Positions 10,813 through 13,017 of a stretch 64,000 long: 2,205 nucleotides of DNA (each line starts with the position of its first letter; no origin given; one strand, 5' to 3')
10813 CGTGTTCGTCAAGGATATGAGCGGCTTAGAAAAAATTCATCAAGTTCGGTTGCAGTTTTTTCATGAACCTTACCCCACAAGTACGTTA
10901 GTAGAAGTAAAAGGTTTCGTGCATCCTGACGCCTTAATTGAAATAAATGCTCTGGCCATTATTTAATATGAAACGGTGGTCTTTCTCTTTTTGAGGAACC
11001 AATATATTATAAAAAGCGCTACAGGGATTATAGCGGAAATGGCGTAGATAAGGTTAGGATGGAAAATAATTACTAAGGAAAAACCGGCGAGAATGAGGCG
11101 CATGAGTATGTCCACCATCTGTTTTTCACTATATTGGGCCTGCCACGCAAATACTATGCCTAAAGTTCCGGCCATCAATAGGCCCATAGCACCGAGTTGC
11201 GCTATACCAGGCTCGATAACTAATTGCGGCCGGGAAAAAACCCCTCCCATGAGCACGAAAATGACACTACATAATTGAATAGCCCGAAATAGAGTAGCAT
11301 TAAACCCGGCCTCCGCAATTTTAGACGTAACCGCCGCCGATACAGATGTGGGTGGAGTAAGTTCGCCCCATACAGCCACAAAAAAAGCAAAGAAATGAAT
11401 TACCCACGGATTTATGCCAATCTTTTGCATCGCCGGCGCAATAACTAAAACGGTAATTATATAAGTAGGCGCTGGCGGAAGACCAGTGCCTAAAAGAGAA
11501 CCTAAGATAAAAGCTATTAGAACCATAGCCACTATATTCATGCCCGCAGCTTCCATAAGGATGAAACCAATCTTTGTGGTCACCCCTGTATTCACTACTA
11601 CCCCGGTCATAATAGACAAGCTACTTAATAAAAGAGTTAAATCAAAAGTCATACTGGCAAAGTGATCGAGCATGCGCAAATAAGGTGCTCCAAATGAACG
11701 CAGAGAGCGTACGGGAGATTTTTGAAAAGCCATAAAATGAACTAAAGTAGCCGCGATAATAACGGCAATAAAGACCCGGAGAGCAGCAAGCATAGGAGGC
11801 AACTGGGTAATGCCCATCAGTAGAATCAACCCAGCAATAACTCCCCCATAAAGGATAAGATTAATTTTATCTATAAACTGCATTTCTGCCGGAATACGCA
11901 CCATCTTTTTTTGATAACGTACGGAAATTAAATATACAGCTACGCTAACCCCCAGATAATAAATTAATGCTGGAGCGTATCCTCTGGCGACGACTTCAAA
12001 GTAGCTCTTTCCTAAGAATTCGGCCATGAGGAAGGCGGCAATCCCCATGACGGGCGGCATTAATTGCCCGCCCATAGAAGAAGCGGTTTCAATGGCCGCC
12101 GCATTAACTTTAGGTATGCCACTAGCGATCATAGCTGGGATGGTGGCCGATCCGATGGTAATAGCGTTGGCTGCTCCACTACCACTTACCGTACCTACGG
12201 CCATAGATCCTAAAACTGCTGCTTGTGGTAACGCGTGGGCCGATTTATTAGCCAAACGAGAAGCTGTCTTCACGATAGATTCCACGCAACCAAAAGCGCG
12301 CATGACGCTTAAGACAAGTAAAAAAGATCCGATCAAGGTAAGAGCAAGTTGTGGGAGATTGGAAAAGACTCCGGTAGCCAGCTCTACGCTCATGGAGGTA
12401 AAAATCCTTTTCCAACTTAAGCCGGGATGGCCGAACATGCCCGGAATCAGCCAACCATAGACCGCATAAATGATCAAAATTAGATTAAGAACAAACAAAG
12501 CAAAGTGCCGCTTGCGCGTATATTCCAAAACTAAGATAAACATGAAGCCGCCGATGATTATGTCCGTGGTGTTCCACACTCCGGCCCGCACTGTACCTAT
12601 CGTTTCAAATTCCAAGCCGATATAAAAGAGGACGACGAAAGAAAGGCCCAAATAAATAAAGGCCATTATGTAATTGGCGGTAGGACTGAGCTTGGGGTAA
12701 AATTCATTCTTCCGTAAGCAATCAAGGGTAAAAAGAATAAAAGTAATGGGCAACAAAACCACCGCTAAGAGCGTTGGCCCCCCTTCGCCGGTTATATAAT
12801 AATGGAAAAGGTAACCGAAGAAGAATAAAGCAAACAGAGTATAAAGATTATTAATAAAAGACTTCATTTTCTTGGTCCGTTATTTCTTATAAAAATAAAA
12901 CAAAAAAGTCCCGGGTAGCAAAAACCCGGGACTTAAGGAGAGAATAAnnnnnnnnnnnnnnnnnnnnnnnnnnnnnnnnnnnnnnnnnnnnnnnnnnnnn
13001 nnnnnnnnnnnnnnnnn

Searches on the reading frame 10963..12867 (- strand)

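Call 49: search_protein_families(library=pfam, proteins=[window:10963-12867:-], max_evalue=0.00001)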
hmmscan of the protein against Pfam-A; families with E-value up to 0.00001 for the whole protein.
window:10963-12867:- (634 aa): 1 family
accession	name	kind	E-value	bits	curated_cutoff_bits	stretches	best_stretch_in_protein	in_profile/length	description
PF06808.19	DctM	-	3.3e-60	204.5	23.8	1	109-544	2-408/413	Tripartite ATP-independent periplasmic transporter, DctM component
